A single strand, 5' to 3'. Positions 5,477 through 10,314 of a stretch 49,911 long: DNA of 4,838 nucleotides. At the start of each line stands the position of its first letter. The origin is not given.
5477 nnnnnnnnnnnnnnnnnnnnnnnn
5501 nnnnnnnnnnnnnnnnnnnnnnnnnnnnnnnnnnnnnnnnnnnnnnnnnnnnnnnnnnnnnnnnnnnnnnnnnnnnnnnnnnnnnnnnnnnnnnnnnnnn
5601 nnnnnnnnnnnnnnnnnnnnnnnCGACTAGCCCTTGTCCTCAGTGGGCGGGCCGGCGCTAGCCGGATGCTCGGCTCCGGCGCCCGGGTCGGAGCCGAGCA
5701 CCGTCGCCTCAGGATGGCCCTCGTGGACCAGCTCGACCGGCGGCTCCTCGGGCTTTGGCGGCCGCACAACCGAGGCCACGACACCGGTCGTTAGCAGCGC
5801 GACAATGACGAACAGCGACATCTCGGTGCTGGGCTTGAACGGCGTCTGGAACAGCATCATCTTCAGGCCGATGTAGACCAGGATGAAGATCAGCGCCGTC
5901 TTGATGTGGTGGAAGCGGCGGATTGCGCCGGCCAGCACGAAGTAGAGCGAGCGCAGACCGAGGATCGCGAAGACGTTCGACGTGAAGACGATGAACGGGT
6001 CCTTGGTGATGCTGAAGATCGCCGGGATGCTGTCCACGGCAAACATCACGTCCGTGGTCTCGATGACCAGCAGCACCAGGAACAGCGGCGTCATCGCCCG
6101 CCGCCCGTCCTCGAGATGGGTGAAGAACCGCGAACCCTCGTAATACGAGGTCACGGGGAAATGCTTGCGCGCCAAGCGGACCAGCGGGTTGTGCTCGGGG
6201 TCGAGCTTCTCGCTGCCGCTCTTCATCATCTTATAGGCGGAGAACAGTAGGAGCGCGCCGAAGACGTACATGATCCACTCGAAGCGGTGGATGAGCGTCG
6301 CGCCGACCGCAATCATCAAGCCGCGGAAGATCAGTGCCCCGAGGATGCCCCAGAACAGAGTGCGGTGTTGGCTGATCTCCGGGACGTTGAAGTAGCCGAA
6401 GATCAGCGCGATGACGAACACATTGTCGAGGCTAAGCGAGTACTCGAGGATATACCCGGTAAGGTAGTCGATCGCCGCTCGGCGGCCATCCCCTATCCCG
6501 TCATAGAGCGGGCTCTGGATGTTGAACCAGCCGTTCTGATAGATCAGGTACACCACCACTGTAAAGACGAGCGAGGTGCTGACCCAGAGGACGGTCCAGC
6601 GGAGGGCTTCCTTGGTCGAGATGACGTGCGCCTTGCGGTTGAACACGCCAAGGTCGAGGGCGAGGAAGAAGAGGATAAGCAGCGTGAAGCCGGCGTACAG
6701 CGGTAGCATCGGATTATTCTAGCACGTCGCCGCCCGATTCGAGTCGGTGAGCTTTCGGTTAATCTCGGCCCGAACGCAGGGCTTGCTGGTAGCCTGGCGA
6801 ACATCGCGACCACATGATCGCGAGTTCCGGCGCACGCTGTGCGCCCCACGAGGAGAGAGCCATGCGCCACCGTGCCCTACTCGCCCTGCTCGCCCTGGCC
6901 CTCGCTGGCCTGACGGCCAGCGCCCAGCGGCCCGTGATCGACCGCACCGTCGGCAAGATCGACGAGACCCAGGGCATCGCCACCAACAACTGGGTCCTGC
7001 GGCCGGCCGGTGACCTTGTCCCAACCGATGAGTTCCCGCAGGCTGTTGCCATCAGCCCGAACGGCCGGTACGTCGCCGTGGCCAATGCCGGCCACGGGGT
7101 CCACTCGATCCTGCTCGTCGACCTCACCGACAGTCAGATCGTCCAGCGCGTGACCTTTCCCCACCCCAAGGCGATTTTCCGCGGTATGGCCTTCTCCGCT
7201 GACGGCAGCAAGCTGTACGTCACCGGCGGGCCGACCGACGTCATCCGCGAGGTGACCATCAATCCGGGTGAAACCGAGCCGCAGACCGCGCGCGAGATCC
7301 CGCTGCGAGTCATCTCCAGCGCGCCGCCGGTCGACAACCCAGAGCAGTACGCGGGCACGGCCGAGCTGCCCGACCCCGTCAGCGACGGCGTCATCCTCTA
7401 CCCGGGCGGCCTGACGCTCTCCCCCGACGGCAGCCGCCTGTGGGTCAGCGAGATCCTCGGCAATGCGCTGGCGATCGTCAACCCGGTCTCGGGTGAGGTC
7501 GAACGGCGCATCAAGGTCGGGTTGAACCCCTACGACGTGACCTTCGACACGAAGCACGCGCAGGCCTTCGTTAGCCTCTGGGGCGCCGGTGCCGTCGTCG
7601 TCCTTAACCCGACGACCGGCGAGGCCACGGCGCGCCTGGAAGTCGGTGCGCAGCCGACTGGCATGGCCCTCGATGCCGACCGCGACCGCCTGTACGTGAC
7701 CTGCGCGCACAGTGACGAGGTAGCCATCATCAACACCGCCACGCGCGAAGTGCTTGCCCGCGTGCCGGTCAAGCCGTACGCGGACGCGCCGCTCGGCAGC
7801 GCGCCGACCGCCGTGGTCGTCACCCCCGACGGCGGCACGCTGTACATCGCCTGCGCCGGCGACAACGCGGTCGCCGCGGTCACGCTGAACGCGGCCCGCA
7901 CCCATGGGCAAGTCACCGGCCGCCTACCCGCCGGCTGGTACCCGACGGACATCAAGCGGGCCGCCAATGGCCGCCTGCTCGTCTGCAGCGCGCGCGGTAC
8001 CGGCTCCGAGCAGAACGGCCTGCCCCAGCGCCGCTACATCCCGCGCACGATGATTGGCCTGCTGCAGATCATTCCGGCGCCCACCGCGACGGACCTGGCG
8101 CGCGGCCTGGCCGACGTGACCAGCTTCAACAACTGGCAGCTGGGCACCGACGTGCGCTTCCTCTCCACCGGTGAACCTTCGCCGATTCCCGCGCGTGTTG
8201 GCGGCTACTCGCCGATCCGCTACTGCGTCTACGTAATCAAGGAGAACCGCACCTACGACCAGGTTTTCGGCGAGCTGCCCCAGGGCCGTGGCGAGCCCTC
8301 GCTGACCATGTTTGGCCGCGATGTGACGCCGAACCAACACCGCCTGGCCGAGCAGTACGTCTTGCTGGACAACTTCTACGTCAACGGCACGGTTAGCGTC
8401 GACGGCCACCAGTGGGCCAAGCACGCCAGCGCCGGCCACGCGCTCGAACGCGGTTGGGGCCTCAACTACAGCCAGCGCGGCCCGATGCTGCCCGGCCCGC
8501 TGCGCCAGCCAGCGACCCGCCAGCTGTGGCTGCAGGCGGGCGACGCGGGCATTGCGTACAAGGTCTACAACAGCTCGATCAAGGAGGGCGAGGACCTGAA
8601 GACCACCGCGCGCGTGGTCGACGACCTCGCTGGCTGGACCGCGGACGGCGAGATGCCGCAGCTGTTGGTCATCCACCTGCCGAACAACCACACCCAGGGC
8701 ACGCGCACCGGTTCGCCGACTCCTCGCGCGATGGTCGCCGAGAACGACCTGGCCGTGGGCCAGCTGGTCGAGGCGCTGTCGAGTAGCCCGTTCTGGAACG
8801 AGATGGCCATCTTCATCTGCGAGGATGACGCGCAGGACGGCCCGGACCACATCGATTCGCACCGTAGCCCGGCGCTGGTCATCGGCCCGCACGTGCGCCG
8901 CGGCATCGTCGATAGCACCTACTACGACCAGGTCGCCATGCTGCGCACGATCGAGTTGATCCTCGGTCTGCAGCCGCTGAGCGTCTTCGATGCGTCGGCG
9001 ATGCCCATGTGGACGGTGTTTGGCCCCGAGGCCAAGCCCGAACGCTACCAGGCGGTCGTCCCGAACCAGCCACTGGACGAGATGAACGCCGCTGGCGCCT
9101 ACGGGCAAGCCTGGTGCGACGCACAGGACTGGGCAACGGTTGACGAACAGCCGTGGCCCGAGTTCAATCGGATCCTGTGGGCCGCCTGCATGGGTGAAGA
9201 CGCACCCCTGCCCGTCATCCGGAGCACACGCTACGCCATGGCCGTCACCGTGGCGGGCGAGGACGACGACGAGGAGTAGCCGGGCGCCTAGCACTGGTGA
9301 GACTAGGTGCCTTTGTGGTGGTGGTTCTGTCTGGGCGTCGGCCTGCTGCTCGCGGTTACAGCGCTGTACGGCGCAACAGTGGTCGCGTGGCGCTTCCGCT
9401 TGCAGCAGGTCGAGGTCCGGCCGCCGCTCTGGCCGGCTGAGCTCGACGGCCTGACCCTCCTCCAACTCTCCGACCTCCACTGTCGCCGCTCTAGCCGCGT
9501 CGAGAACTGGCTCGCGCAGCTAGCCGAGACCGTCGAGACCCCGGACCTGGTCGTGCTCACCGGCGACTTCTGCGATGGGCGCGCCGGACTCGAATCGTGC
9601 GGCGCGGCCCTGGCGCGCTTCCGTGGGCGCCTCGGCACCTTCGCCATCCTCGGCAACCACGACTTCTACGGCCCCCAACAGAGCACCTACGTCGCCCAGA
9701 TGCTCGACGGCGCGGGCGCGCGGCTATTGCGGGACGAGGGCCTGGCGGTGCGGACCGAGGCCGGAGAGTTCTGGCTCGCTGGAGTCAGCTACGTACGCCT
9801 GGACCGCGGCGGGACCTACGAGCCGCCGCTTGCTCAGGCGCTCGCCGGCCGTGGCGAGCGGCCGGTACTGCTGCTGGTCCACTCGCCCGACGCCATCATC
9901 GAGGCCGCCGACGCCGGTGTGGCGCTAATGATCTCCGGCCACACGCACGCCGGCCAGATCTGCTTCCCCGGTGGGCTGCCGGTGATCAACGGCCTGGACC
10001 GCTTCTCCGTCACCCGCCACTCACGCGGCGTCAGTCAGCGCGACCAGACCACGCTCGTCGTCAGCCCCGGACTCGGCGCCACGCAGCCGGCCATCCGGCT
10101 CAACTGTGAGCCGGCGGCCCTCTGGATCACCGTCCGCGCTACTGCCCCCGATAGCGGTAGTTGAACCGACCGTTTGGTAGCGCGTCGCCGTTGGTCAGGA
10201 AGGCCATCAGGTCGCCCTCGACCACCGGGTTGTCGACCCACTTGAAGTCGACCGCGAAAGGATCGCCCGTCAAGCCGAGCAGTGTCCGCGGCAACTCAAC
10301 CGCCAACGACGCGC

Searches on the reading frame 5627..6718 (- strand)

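Call 39: search_protein_families(library=pfam, proteins=[window:5627-6718:-], max_evalue=0.00001)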
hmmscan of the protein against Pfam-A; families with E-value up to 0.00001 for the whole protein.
window:5627-6718:- (363 aa): 1 family
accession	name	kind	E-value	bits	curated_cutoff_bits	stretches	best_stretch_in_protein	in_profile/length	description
PF03741.22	TerC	-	1.6e-54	184.8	27.8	1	86-289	1-176/178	Integral membrane protein TerC family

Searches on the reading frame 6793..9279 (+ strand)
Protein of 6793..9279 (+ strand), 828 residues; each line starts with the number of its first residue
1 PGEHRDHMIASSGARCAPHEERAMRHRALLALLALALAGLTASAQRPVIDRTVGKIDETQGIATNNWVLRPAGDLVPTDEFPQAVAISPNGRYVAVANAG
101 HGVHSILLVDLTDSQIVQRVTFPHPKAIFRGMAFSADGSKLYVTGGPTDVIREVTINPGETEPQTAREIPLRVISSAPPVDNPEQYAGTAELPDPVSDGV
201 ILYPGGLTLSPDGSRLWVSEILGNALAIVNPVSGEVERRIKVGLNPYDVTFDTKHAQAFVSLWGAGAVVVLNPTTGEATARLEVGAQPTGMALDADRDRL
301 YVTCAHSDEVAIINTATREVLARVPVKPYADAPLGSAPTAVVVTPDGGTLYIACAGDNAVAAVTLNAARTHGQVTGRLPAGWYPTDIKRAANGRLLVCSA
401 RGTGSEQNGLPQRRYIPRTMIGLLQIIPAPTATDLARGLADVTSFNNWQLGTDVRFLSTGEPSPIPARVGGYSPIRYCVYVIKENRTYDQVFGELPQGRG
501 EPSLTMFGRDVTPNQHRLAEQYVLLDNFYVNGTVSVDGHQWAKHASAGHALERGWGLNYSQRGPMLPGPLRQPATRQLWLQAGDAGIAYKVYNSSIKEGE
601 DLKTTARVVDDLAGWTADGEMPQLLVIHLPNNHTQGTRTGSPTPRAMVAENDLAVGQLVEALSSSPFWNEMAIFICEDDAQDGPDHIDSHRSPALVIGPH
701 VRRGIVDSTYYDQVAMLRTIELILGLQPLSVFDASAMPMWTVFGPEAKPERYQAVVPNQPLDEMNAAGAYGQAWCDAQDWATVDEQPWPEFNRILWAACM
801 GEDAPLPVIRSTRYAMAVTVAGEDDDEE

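Call 39: search_protein_families(library=pfam, proteins=[window:6793-9279:+], max_evalue=0.00001)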
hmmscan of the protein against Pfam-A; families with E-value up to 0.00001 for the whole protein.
window:6793-9279:+ (828 aa): 4 families
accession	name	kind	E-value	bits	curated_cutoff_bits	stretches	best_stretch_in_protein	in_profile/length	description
PF04185.19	Phosphoesterase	-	2.9e-13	50.2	23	1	601-726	218-355/356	Phosphoesterase family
PF10282.15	Lactonase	-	1.5e-10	41.3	21.7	0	277-401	182-310/344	Lactonase, 7-bladed beta-propeller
PF08450.18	SGL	-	4.4e-09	36.7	26.3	0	201-306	133-246/246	SMP-30/Gluconolactonase/LRE-like region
PF21783.3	YNCE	-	4.6e-07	29.9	27.1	0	267-323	51-107/339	YNCE-like beta-propeller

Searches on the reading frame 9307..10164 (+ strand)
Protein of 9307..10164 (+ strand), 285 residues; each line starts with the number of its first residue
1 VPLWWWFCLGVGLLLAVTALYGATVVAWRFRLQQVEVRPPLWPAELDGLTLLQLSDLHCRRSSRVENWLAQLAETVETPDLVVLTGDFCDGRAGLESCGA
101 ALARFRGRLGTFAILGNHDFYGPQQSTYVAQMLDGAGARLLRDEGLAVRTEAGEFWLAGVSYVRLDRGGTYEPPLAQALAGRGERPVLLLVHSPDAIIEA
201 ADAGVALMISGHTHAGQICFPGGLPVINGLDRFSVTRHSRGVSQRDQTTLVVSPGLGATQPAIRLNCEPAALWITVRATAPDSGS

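Call 39: search_protein_families(library=pfam, proteins=[window:9307-10164:+], max_evalue=0.00001)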
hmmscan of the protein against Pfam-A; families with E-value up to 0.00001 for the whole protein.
window:9307-10164:+ (285 aa): 2 families
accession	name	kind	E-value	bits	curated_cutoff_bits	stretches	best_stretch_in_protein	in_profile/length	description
PF00149.33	Metallophos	-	2.1e-12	48.3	21.5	1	50-215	2-190/191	Calcineurin-like phosphoesterase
PF12850.12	Metallophos_2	-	3.8e-07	30.7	27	1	51-228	3-131/154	Calcineurin-like phosphoesterase superfamily domain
